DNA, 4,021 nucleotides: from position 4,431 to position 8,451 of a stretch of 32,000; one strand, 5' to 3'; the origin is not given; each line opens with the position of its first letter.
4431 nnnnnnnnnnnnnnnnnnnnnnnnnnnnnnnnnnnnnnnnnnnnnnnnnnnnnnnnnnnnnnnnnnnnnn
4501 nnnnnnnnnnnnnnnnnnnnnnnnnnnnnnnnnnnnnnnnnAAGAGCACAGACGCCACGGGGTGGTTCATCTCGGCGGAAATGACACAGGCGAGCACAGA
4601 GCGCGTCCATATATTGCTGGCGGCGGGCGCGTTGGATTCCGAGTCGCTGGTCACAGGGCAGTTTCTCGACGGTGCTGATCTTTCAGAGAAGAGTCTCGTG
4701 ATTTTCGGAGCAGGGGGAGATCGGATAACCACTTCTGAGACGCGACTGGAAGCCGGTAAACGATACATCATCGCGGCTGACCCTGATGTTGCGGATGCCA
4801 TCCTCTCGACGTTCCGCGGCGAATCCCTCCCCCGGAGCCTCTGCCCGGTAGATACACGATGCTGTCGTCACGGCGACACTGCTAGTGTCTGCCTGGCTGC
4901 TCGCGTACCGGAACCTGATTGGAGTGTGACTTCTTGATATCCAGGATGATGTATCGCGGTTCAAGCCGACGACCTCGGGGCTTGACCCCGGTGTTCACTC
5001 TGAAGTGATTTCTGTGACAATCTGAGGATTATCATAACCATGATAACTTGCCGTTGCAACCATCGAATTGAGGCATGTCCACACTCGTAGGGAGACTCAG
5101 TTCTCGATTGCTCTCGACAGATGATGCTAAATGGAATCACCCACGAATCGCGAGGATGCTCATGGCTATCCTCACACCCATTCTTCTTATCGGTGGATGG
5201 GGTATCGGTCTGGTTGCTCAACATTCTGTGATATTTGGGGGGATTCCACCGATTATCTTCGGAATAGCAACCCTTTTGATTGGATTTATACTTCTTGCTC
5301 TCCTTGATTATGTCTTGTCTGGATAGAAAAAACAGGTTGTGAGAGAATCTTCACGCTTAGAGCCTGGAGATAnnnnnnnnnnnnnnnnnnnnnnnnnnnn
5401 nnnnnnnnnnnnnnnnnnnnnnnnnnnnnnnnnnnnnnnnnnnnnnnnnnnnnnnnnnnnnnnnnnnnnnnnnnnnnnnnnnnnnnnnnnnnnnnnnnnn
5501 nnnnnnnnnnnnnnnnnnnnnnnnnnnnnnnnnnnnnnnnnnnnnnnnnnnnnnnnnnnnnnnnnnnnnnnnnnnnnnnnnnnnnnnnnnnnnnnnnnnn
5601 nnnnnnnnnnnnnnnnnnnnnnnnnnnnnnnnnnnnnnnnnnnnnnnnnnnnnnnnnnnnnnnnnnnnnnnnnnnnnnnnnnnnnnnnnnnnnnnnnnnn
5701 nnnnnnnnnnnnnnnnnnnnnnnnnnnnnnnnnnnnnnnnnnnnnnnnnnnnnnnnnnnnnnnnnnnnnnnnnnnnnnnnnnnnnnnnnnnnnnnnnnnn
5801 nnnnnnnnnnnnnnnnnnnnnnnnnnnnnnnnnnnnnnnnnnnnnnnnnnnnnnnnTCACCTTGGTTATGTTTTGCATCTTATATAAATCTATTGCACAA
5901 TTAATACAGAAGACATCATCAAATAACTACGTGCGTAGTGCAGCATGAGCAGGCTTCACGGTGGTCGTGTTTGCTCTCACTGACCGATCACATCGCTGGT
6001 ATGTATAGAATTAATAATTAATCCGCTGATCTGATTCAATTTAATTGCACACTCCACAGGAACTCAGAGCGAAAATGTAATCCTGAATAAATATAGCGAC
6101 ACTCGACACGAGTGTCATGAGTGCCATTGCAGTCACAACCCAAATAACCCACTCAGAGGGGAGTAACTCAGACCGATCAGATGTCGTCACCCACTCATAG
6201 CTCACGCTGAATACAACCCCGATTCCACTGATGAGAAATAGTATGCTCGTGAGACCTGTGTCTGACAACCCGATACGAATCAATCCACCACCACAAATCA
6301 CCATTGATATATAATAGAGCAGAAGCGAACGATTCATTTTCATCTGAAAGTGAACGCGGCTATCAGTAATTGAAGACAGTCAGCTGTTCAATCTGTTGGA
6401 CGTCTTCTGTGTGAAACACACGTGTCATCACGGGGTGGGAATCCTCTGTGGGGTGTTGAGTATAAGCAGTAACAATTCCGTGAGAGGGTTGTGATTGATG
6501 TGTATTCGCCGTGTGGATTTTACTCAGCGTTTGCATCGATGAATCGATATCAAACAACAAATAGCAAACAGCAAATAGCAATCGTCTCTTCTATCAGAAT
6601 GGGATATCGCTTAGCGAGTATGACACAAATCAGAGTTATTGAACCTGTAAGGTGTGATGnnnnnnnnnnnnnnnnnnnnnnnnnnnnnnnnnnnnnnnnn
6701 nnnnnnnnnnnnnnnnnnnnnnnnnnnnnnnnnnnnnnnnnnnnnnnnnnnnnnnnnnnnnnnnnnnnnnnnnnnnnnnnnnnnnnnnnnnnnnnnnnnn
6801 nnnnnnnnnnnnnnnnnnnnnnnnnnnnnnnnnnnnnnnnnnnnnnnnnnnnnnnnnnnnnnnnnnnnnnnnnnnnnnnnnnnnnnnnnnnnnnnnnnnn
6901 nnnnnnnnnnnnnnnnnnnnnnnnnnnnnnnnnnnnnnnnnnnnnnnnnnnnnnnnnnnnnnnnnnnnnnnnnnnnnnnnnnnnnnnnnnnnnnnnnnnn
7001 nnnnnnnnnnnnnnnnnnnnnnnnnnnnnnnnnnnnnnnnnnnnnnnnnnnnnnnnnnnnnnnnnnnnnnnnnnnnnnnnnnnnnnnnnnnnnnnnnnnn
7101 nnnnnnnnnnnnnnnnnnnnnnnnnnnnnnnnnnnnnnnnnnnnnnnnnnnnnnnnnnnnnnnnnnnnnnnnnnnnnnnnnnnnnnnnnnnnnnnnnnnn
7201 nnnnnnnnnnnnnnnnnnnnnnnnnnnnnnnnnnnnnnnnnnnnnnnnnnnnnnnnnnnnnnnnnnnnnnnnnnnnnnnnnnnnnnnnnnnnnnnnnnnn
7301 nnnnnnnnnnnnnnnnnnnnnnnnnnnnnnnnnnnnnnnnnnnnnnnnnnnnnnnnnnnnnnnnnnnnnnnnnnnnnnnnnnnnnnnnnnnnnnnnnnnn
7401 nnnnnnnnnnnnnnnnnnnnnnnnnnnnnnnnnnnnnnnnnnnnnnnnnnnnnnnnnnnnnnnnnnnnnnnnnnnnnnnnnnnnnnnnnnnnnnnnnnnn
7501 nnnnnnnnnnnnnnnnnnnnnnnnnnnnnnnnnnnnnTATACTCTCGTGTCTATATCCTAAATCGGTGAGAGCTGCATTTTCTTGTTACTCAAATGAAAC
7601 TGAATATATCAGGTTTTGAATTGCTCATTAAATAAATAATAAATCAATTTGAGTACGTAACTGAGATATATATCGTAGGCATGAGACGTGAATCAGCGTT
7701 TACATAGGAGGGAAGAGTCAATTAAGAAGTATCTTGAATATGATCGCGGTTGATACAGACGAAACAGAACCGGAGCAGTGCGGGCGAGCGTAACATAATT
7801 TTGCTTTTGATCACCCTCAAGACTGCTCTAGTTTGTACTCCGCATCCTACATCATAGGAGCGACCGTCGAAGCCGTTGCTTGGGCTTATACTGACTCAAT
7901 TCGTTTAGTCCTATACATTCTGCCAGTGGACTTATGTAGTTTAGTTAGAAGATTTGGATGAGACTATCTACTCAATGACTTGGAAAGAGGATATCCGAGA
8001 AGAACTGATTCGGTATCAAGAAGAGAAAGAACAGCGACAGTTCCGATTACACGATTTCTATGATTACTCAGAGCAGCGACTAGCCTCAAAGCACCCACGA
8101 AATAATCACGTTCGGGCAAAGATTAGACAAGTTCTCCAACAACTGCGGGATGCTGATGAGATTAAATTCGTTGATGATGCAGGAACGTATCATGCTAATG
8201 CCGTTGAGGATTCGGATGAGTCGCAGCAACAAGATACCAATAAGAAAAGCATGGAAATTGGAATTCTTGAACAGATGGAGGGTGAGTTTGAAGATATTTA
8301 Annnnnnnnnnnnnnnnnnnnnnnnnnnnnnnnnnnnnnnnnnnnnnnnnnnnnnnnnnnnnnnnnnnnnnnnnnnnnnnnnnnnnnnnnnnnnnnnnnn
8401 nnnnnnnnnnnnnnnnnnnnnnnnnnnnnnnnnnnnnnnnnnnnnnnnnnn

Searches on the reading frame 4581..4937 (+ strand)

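Call 8: search_protein_families(library=padloc, proteins=[window:4581-4937:+], max_evalue=0.001)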
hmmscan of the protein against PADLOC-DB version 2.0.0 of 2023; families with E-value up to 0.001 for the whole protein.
window:4581-4937:+ (118 aa): 0 families

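Call 21: search_protein_families(library=pfam, proteins=[window:4581-4937:+], max_evalue=10)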
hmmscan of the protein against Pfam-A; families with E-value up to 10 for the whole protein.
window:4581-4937:+ (118 aa): 1 family
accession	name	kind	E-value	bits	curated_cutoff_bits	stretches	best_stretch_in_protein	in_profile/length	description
PF02080.26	TrkA_C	-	0.085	13.2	27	1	19-78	7-70/71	TrkA-C domain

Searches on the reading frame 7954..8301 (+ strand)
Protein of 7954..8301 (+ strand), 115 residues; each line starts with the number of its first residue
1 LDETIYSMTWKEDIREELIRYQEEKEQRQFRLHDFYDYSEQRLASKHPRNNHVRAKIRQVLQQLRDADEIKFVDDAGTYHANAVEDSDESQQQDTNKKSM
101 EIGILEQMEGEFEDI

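Call 21: search_protein_families(library=pfam, proteins=[window:7954-8301:+], max_evalue=10)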
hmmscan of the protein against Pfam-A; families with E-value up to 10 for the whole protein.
window:7954-8301:+ (115 aa): 3 families
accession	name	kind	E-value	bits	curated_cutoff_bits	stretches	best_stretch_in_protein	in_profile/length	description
PF17726.7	DpnI_C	-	3.2e-15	56.5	23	1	23-79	14-68/70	Dam-replacing HTH domain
PF21107.2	STPRs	-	0.0039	18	27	1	20-50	40-70/74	STPRs (score and three amino acid peptide repeats)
PF22560.2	GMT-wHTH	-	0.062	14.2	27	1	42-77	46-82/82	GMT-like wHTH domain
